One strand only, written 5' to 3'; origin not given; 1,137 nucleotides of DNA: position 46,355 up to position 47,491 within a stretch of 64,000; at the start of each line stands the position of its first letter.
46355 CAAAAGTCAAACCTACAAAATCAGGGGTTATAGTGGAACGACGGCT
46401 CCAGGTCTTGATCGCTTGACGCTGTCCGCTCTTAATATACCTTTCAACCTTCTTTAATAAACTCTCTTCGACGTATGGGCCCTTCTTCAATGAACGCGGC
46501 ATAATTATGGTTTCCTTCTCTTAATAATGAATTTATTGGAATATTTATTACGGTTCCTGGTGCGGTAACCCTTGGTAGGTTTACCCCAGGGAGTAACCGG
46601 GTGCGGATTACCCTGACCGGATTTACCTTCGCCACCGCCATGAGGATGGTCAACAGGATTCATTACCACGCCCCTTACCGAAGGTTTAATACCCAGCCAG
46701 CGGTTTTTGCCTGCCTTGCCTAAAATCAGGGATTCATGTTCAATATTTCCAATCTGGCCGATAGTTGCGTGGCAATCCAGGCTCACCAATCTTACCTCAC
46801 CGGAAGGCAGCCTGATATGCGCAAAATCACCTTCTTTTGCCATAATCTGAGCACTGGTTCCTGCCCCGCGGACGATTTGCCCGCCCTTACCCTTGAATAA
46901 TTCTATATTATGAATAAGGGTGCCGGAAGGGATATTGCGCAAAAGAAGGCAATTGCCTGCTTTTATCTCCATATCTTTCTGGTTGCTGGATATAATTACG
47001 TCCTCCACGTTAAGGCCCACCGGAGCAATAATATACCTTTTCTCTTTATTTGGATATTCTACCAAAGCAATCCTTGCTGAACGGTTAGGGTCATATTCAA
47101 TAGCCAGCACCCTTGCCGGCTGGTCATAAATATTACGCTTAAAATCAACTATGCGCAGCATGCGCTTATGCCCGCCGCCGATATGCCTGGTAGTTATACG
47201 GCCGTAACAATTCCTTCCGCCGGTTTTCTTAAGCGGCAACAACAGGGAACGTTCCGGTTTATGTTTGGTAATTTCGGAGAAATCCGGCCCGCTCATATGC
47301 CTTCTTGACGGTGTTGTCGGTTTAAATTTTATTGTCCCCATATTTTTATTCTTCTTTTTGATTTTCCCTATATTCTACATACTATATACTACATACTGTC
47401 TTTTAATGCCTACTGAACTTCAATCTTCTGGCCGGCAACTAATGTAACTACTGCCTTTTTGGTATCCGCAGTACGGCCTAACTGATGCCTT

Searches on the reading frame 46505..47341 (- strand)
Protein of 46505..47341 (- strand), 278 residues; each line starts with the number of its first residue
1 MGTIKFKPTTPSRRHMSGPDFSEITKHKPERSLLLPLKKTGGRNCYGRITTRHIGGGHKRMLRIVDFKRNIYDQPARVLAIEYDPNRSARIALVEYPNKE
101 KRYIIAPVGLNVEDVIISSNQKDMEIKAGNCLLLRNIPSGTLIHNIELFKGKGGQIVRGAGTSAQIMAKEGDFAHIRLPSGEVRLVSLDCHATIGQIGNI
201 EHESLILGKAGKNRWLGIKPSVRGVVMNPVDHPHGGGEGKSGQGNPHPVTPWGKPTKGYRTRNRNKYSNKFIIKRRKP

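Call 13: find_encoding_contigs(protein=window:46505-47341:-, flank=3000, max_places=10)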
Protein window:46505-47341:- (278 aa): no gene with exactly this product is on record in the collection.

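Call 14: find_homologous_proteins(query=window:46505-47341:-, max_evalue=1e-60)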
Query window:46505-47341:- (278 aa): 7999 proteins with E <= 1e-60 among 8000 candidates; the best 120 are listed.
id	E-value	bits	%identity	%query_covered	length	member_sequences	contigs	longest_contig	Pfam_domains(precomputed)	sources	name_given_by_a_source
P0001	3.8e-186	635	100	100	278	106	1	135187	PF00181.31,PF03947.25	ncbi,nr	ncbi:MAG: 50S ribosomal protein L2 [Candidatus Omnitrophica bacterium]|nr:50S ribosomal protein L2 [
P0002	1.8e-180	617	96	100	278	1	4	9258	PF00181.31,PF03947.25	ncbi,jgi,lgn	-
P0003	9.9e-180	614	95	100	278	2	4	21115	PF00181.31,PF03947.25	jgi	-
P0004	1.0e-174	598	92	100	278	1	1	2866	PF00181.31,PF03947.25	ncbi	-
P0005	8.0e-172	588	90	100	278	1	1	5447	PF00181.31,PF03947.25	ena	-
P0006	3.9e-170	583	90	100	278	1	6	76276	PF00181.31,PF03947.25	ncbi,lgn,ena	-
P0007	7.2e-170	582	89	100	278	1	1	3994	PF00181.31,PF03947.25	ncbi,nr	ncbi:MAG: 50S ribosomal protein L2 [Candidatus Omnitrophica bacterium]|nr:50S ribosomal protein L2 [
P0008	1.8e-169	581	91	100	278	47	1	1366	PF00181.31,PF03947.25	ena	-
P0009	2.3e-169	580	89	100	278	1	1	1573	PF00181.31,PF03947.25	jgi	-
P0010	3.6e-169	580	90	100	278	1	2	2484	PF00181.31,PF03947.25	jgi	jgi:large subunit ribosomal protein L2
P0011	5.6e-169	579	89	100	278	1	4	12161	PF00181.31,PF03947.25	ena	-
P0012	7.2e-169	579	89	100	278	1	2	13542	PF00181.31,PF03947.25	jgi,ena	jgi:large subunit ribosomal protein L2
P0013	1.0e-168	578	89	100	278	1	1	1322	PF00181.31,PF03947.25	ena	-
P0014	1.0e-168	578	90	100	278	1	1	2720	PF00181.31,PF03947.25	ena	-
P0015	1.3e-168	578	89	100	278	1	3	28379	PF00181.31,PF03947.25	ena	-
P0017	1.9e-168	577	88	100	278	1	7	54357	PF00181.31,PF03947.25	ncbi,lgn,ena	-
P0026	8.7e-168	575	88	100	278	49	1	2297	PF00181.31,PF03947.25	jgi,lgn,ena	jgi:large subunit ribosomal protein L2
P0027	1.5e-167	574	89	100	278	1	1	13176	PF00181.31,PF03947.25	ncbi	ncbi:MAG: 50S ribosomal protein L2 [Candidatus Omnitrophota bacterium]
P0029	1.9e-167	574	89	100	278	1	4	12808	PF00181.31,PF03947.25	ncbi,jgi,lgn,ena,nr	ncbi:MAG: 50S ribosomal protein L2 [Candidatus Omnitrophica bacterium CG11_big_fil_rev_8_21_14_0_20_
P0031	2.0e-167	574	89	100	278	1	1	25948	PF00181.31,PF03947.25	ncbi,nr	ncbi:MAG: 50S ribosomal protein L2 [Candidatus Omnitrophica bacterium]|nr:50S ribosomal protein L2 [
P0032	2.9e-167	573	89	100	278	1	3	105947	PF00181.31,PF03947.25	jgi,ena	-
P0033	3.3e-167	573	89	100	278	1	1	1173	PF00181.31,PF03947.25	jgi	jgi:large subunit ribosomal protein L2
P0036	4.4e-167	573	88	100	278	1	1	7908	PF00181.31,PF03947.25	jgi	jgi:large subunit ribosomal protein L2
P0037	5.4e-167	572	88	100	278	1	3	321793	PF00181.31,PF03947.25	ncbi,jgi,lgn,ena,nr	ncbi:MAG: 50S ribosomal protein L2 [Candidatus Omnitrophica bacterium]|nr:50S ribosomal protein L2 [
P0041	2.6e-166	570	89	100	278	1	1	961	PF00181.31,PF03947.25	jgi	jgi:large subunit ribosomal protein L2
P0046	4.4e-166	570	88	100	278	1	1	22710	PF00181.31,PF03947.25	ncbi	ncbi:MAG: 50S ribosomal protein L2 [Candidatus Omnitrophota bacterium]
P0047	4.5e-166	569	87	100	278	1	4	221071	PF00181.31,PF03947.25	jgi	jgi:large subunit ribosomal protein L2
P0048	6.5e-166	569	88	100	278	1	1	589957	PF00181.31,PF03947.25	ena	-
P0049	7.1e-166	569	87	100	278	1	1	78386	PF00181.31,PF03947.25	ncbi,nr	ncbi:MAG: 50S ribosomal protein L2 [Candidatus Omnitrophica bacterium]|nr:50S ribosomal protein L2 [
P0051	1.2e-165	568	88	100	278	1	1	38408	PF00181.31,PF03947.25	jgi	jgi:large subunit ribosomal protein L2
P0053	2.1e-165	567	89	100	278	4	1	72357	PF00181.31,PF03947.25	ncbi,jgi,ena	ncbi:MAG: 50S ribosomal protein L2 [Candidatus Omnitrophota bacterium]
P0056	5.1e-165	566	88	100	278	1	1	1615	PF00181.31,PF03947.25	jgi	jgi:large subunit ribosomal protein L2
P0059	1.2e-164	565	87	100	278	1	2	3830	PF00181.31,PF03947.25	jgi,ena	jgi:large subunit ribosomal protein L2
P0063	4.8e-164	563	86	100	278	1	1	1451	PF00181.31,PF03947.25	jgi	jgi:large subunit ribosomal protein L2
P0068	1.2e-162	558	86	100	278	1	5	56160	PF00181.31,PF03947.25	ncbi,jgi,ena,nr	ncbi:MAG: 50S ribosomal protein L2 [Candidatus Omnitrophica bacterium]|jgi:large subunit ribosomal p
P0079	1.0e-159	549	86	100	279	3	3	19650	PF00181.31,PF03947.25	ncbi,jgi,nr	ncbi:MAG: 50S ribosomal protein L2 [Candidatus Omnitrophica bacterium]|jgi:large subunit ribosomal p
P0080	1.1e-159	549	85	100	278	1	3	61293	PF00181.31,PF03947.25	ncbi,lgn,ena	ncbi:MAG: 50S ribosomal protein L2 [Candidatus Omnitrophota bacterium]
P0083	1.3e-157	542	81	100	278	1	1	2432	PF00181.31,PF03947.25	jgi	jgi:large subunit ribosomal protein L2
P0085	7.1e-157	539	88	95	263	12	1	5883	PF00181.31,PF03947.25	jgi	jgi:large subunit ribosomal protein L2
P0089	2.1e-156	538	81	100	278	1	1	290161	PF00181.31,PF03947.25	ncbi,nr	ncbi:MAG: 50S ribosomal protein L2 [Candidatus Omnitrophota bacterium]|nr:50S ribosomal protein L2 [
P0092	8.7e-156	536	83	100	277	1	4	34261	PF00181.31,PF03947.25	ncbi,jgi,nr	ncbi:MAG: 50S ribosomal protein L2 [Candidatus Omnitrophica bacterium]|nr:50S ribosomal protein L2 [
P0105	6.1e-154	530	80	100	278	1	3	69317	PF00181.31,PF03947.25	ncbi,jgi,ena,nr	ncbi:MAG: 50S ribosomal protein L2 [Candidatus Omnitrophica bacterium]|nr:50S ribosomal protein L2 [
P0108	8.3e-154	529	79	100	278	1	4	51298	PF00181.31,PF03947.25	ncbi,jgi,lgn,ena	ncbi:MAG: 50S ribosomal protein L2 [Candidatus Omnitrophota bacterium]|jgi:large subunit ribosomal p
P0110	1.1e-153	529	82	99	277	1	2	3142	PF00181.31,PF03947.25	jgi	jgi:large subunit ribosomal protein L2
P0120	4.5e-153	527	79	100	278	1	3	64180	PF00181.31,PF03947.25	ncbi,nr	ncbi:MAG: 50S ribosomal protein L2 [Candidatus Omnitrophica bacterium]|nr:50S ribosomal protein L2 [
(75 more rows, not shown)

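Call 16: find_encoding_contigs(protein=P0003, flank=10000, max_places=2)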
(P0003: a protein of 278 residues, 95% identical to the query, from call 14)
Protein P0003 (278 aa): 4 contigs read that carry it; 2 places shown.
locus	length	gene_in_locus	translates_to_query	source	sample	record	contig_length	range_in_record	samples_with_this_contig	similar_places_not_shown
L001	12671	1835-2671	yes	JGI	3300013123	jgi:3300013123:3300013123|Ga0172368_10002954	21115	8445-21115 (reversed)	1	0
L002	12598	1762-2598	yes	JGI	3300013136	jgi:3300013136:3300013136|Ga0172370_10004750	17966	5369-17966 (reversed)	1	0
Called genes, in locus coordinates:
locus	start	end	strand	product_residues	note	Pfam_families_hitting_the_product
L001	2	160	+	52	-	?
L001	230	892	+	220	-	PF00297:Ribosomal_L3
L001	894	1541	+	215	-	PF00573:Ribosomal_L4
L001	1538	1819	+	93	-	PF00276:Ribosomal_L23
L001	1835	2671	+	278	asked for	PF00181:Ribosomal_L2_N, PF03947:Ribosomal_L2_C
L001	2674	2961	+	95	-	PF00203:Ribosomal_S19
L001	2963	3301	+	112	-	PF00237:Ribosomal_L22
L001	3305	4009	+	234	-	PF07650:KH_2, PF05316:VAR1 (weak), PF00189:Ribosomal_S3_C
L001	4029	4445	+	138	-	PF00252:Ribosomal_L16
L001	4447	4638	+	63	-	PF00831:Ribosomal_L29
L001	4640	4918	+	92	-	PF00366:Ribosomal_S17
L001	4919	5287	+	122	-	PF00238:Ribosomal_L14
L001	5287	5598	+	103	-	PF00467:KOW, PF17136:ribosomal_L24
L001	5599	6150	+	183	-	PF00281:Ribosomal_L5, PF00673:Ribosomal_L5_C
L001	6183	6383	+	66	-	-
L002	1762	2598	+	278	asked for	PF00181:Ribosomal_L2_N, PF03947:Ribosomal_L2_C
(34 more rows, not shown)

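Call 17: find_encoding_contigs(protein=P0006, flank=10000, max_places=2)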
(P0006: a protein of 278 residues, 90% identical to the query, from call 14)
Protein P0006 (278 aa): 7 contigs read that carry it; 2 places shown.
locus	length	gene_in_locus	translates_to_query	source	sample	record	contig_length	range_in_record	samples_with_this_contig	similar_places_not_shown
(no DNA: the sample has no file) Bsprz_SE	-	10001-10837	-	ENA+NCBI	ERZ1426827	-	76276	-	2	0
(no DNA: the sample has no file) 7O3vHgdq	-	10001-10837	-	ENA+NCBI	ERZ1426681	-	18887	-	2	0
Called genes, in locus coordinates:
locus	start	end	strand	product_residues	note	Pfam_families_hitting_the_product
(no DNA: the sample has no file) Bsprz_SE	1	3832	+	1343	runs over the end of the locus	PF04997:RNA_pol_Rpb1_1, PF00623:RNA_pol_Rpb1_2, PF04983:RNA_pol_Rpb1_3, PF05000:RNA_pol_Rpb1_4, PF04998:RNA_pol_Rpb1_5, PF01333:Apocytochr_F_C (faint), PF21668:RPOC_hybrid (faint)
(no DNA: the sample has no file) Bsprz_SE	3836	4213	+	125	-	PF00164:Ribosom_S12_S23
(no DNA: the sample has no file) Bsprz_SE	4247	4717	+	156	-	PF00177:Ribosomal_S7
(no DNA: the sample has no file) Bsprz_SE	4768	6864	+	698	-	PF00009:GTP_EFTU, PF22042:EF-G_D2, PF03144:GTP_EFTU_D2, PF14492:EFG_III, PF03764:EFG_IV, PF00679:EFG_C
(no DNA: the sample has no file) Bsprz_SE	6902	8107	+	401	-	PF00009:GTP_EFTU, PF03144:GTP_EFTU_D2, PF03143:GTP_EFTU_D3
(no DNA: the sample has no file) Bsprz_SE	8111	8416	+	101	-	PF00338:Ribosomal_S10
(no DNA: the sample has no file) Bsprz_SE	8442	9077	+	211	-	PF00297:Ribosomal_L3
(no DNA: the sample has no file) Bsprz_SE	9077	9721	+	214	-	PF00573:Ribosomal_L4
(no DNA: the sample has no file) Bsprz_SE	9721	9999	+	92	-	PF00276:Ribosomal_L23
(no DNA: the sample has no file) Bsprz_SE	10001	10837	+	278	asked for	PF00181:Ribosomal_L2_N, PF03947:Ribosomal_L2_C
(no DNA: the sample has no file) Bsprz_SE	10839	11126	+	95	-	PF00203:Ribosomal_S19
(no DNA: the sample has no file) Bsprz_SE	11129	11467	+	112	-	PF00237:Ribosomal_L22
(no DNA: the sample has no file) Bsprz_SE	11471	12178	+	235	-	PF07650:KH_2, PF05316:VAR1 (faint), PF00189:Ribosomal_S3_C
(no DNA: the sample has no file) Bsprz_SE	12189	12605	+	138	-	PF00252:Ribosomal_L16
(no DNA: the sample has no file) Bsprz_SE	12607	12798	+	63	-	PF00831:Ribosomal_L29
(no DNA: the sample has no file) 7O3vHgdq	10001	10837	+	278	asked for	PF00181:Ribosomal_L2_N, PF03947:Ribosomal_L2_C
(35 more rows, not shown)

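Call 18: find_encoding_contigs(protein=P0037, flank=10000, max_places=1)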
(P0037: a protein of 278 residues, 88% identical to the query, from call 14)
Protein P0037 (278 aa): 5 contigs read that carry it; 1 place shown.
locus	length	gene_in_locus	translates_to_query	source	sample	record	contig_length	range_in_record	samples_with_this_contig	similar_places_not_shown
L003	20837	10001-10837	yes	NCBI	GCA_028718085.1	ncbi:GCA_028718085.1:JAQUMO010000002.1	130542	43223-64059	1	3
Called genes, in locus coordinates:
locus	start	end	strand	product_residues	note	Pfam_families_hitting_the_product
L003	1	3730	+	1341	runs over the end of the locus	PF04997:RNA_pol_Rpb1_1, PF00623:RNA_pol_Rpb1_2, PF04983:RNA_pol_Rpb1_3, PF05000:RNA_pol_Rpb1_4, PF04998:RNA_pol_Rpb1_5, PF21668:RPOC_hybrid (faint), PF01333:Apocytochr_F_C (faint)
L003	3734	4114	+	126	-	PF00164:Ribosom_S12_S23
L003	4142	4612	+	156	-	PF00177:Ribosomal_S7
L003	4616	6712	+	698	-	PF00009:GTP_EFTU, PF22042:EF-G_D2, PF03144:GTP_EFTU_D2, PF14492:EFG_III, PF03764:EFG_IV, PF00679:EFG_C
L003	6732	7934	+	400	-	PF00009:GTP_EFTU, PF03144:GTP_EFTU_D2, PF03143:GTP_EFTU_D3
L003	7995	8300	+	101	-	PF00338:Ribosomal_S10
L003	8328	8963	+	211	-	PF00297:Ribosomal_L3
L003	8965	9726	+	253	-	PF00573:Ribosomal_L4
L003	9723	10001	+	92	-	PF00276:Ribosomal_L23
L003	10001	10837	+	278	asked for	PF00181:Ribosomal_L2_N, PF03947:Ribosomal_L2_C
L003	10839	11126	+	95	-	PF00203:Ribosomal_S19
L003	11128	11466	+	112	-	PF00237:Ribosomal_L22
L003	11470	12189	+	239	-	PF07650:KH_2, PF00189:Ribosomal_S3_C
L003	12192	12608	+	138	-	PF00252:Ribosomal_L16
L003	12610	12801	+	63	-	PF00831:Ribosomal_L29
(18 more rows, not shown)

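Call 76: find_encoding_contigs(protein=P0017, flank=10000, max_places=1)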
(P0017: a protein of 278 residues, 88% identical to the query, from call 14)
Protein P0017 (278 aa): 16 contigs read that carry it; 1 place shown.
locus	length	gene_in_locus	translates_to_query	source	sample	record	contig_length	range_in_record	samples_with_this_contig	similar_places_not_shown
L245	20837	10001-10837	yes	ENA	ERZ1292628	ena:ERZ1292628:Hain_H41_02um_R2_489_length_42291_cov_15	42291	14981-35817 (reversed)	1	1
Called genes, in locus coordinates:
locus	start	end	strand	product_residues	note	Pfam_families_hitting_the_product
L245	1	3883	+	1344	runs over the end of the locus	PF04997:RNA_pol_Rpb1_1, PF00623:RNA_pol_Rpb1_2, PF04983:RNA_pol_Rpb1_3, PF05000:RNA_pol_Rpb1_4, PF04998:RNA_pol_Rpb1_5, PF21668:RPOC_hybrid (faint)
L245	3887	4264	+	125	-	PF00164:Ribosom_S12_S23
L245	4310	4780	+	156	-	PF00177:Ribosomal_S7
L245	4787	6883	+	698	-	PF00009:GTP_EFTU, PF22042:EF-G_D2, PF03144:GTP_EFTU_D2, PF14492:EFG_III, PF03764:EFG_IV, PF00679:EFG_C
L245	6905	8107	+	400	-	PF00009:GTP_EFTU, PF03144:GTP_EFTU_D2, PF03143:GTP_EFTU_D3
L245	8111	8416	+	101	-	PF00338:Ribosomal_S10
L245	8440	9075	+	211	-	PF00297:Ribosomal_L3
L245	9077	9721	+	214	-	PF00573:Ribosomal_L4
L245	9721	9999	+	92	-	PF00276:Ribosomal_L23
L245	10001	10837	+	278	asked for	PF00181:Ribosomal_L2_N, PF03947:Ribosomal_L2_C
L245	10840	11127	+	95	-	PF00203:Ribosomal_S19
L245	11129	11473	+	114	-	PF00237:Ribosomal_L22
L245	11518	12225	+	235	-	PF07650:KH_2, PF05316:VAR1 (weak), PF00189:Ribosomal_S3_C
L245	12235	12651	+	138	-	PF00252:Ribosomal_L16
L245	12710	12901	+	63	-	PF00831:Ribosomal_L29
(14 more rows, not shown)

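Call 77: find_encoding_contigs(protein=P0032, flank=10000, max_places=1)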
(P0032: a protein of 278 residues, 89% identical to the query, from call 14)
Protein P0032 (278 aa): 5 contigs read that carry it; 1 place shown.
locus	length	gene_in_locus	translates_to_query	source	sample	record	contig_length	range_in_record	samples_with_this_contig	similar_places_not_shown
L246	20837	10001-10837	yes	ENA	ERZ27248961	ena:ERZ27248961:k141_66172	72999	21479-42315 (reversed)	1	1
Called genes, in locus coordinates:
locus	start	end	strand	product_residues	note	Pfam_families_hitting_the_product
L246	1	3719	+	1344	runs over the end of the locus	PF04997:RNA_pol_Rpb1_1, PF00623:RNA_pol_Rpb1_2, PF04983:RNA_pol_Rpb1_3, PF05000:RNA_pol_Rpb1_4, PF04998:RNA_pol_Rpb1_5, PF01333:Apocytochr_F_C (faint), PF21668:RPOC_hybrid (faint)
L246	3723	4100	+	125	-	PF00164:Ribosom_S12_S23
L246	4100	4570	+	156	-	PF00177:Ribosomal_S7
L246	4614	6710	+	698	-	PF00009:GTP_EFTU, PF22042:EF-G_D2, PF03144:GTP_EFTU_D2, PF14492:EFG_III, PF03764:EFG_IV, PF00679:EFG_C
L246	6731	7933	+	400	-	PF00009:GTP_EFTU, PF03144:GTP_EFTU_D2, PF03143:GTP_EFTU_D3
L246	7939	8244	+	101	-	PF00338:Ribosomal_S10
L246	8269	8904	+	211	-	PF00297:Ribosomal_L3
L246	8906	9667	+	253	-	PF00573:Ribosomal_L4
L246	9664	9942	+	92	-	PF00276:Ribosomal_L23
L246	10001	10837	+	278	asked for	PF00181:Ribosomal_L2_N, PF03947:Ribosomal_L2_C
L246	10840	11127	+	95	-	PF00203:Ribosomal_S19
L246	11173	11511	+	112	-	PF00237:Ribosomal_L22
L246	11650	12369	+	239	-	PF07650:KH_2, PF05316:VAR1 (weak), PF00189:Ribosomal_S3_C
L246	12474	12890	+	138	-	PF00252:Ribosomal_L16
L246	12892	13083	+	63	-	PF00831:Ribosomal_L29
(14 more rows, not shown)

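Call 78: find_encoding_contigs(protein=P0047, flank=10000, max_places=1)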
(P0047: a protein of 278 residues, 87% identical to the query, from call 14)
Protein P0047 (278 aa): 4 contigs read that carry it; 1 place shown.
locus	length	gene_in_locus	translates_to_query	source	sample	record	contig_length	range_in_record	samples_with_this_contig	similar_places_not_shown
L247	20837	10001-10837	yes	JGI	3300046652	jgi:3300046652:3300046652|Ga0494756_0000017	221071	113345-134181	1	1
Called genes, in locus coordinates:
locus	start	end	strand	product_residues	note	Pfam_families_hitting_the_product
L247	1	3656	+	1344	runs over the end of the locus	PF04997:RNA_pol_Rpb1_1, PF00623:RNA_pol_Rpb1_2, PF04983:RNA_pol_Rpb1_3, PF05000:RNA_pol_Rpb1_4, PF04998:RNA_pol_Rpb1_5, PF01333:Apocytochr_F_C (faint), PF21668:RPOC_hybrid (faint)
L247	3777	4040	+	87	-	PF00164:Ribosom_S12_S23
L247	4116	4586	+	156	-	PF00177:Ribosomal_S7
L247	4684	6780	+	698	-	PF00009:GTP_EFTU, PF22042:EF-G_D2, PF03144:GTP_EFTU_D2, PF14492:EFG_III, PF03764:EFG_IV, PF00679:EFG_C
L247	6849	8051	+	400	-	PF00009:GTP_EFTU, PF03144:GTP_EFTU_D2, PF03143:GTP_EFTU_D3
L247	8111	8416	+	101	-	PF00338:Ribosomal_S10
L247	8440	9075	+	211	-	PF00297:Ribosomal_L3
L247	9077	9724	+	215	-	PF00573:Ribosomal_L4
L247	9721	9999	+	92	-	PF00276:Ribosomal_L23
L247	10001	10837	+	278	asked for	PF00181:Ribosomal_L2_N, PF03947:Ribosomal_L2_C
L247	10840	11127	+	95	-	PF00203:Ribosomal_S19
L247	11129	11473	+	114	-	PF00237:Ribosomal_L22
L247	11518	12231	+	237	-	PF07650:KH_2, PF05316:VAR1 (weak), PF00189:Ribosomal_S3_C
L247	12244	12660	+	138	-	PF00252:Ribosomal_L16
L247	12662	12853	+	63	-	PF00831:Ribosomal_L29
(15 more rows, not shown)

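Call 79: find_encoding_contigs(protein=P0048, flank=10000, max_places=1)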
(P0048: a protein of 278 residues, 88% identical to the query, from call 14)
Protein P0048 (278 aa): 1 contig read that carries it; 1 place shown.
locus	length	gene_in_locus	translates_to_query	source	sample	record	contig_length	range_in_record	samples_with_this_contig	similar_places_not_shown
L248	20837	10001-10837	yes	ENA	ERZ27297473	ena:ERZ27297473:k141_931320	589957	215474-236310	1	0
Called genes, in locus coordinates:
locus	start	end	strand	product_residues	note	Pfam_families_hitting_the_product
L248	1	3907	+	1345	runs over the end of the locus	PF04997:RNA_pol_Rpb1_1, PF00623:RNA_pol_Rpb1_2, PF04983:RNA_pol_Rpb1_3, PF05000:RNA_pol_Rpb1_4, PF04998:RNA_pol_Rpb1_5, PF01333:Apocytochr_F_C (faint), PF21668:RPOC_hybrid (faint)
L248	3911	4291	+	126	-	PF00164:Ribosom_S12_S23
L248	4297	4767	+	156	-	PF00177:Ribosomal_S7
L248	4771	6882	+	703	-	PF00009:GTP_EFTU, PF03144:GTP_EFTU_D2, PF22042:EF-G_D2, PF14492:EFG_III, PF03764:EFG_IV, PF00679:EFG_C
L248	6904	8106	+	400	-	PF00009:GTP_EFTU, PF03144:GTP_EFTU_D2, PF03143:GTP_EFTU_D3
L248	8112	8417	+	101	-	PF00338:Ribosomal_S10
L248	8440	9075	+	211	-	PF00297:Ribosomal_L3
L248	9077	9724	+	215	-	PF00573:Ribosomal_L4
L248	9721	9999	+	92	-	PF00276:Ribosomal_L23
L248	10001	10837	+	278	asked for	PF00181:Ribosomal_L2_N, PF03947:Ribosomal_L2_C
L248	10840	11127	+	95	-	PF00203:Ribosomal_S19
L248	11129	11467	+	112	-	PF00237:Ribosomal_L22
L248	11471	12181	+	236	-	PF07650:KH_2, PF05316:VAR1 (faint), PF00189:Ribosomal_S3_C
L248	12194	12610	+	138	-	PF00252:Ribosomal_L16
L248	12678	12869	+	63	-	PF00831:Ribosomal_L29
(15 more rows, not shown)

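Call 80: find_encoding_contigs(protein=P0089, flank=10000, max_places=1)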
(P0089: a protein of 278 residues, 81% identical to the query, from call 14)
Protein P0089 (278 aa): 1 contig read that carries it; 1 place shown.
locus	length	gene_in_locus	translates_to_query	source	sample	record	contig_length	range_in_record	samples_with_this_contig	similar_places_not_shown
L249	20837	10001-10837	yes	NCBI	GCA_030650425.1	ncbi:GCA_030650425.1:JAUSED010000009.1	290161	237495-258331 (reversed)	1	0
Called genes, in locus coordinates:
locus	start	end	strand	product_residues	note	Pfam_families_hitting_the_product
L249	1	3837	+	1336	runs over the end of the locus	PF04997:RNA_pol_Rpb1_1, PF00623:RNA_pol_Rpb1_2, PF04983:RNA_pol_Rpb1_3, PF05000:RNA_pol_Rpb1_4, PF04998:RNA_pol_Rpb1_5, PF21668:RPOC_hybrid (faint), PF01333:Apocytochr_F_C (faint)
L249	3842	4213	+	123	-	PF00164:Ribosom_S12_S23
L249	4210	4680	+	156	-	PF00177:Ribosomal_S7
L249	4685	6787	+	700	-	PF00009:GTP_EFTU, PF22042:EF-G_D2, PF03144:GTP_EFTU_D2, PF14492:EFG_III, PF03764:EFG_IV, PF00679:EFG_C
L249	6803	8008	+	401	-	PF00009:GTP_EFTU, PF03144:GTP_EFTU_D2, PF03143:GTP_EFTU_D3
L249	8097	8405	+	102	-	PF00338:Ribosomal_S10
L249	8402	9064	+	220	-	PF00297:Ribosomal_L3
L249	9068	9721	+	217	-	PF00573:Ribosomal_L4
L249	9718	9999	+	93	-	PF00276:Ribosomal_L23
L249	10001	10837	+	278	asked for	PF00181:Ribosomal_L2_N, PF03947:Ribosomal_L2_C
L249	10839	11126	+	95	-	PF00203:Ribosomal_S19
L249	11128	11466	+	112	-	PF00237:Ribosomal_L22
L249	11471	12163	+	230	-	PF07650:KH_2, PF00189:Ribosomal_S3_C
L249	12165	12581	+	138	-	PF00252:Ribosomal_L16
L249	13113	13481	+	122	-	PF00238:Ribosomal_L14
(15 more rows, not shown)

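Call 81: find_encoding_contigs(protein=P0120, flank=10000, max_places=1)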
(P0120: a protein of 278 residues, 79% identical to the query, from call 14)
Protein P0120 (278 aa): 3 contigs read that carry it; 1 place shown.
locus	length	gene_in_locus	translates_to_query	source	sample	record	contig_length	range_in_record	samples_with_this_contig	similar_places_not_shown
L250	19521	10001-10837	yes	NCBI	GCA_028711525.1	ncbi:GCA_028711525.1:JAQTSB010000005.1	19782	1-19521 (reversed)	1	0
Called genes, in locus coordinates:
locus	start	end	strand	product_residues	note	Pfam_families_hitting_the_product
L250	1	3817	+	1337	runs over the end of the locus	PF04997:RNA_pol_Rpb1_1, PF00623:RNA_pol_Rpb1_2, PF04983:RNA_pol_Rpb1_3, PF05000:RNA_pol_Rpb1_4, PF04998:RNA_pol_Rpb1_5, PF21668:RPOC_hybrid (faint), PF01333:Apocytochr_F_C (faint)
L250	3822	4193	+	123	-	PF00164:Ribosom_S12_S23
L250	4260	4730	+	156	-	PF00177:Ribosomal_S7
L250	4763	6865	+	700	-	PF00009:GTP_EFTU, PF22042:EF-G_D2, PF03144:GTP_EFTU_D2, PF14492:EFG_III, PF03764:EFG_IV, PF00679:EFG_C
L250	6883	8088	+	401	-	PF00009:GTP_EFTU, PF03144:GTP_EFTU_D2, PF03143:GTP_EFTU_D3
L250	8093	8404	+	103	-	PF00338:Ribosomal_S10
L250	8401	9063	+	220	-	PF00297:Ribosomal_L3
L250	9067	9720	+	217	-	PF00573:Ribosomal_L4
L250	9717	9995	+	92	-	PF00276:Ribosomal_L23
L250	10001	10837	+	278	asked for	PF00181:Ribosomal_L2_N, PF03947:Ribosomal_L2_C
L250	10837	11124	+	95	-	PF00203:Ribosomal_S19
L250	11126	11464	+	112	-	PF00237:Ribosomal_L22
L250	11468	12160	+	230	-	PF07650:KH_2, PF00189:Ribosomal_S3_C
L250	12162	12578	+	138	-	PF00252:Ribosomal_L16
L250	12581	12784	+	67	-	PF00831:Ribosomal_L29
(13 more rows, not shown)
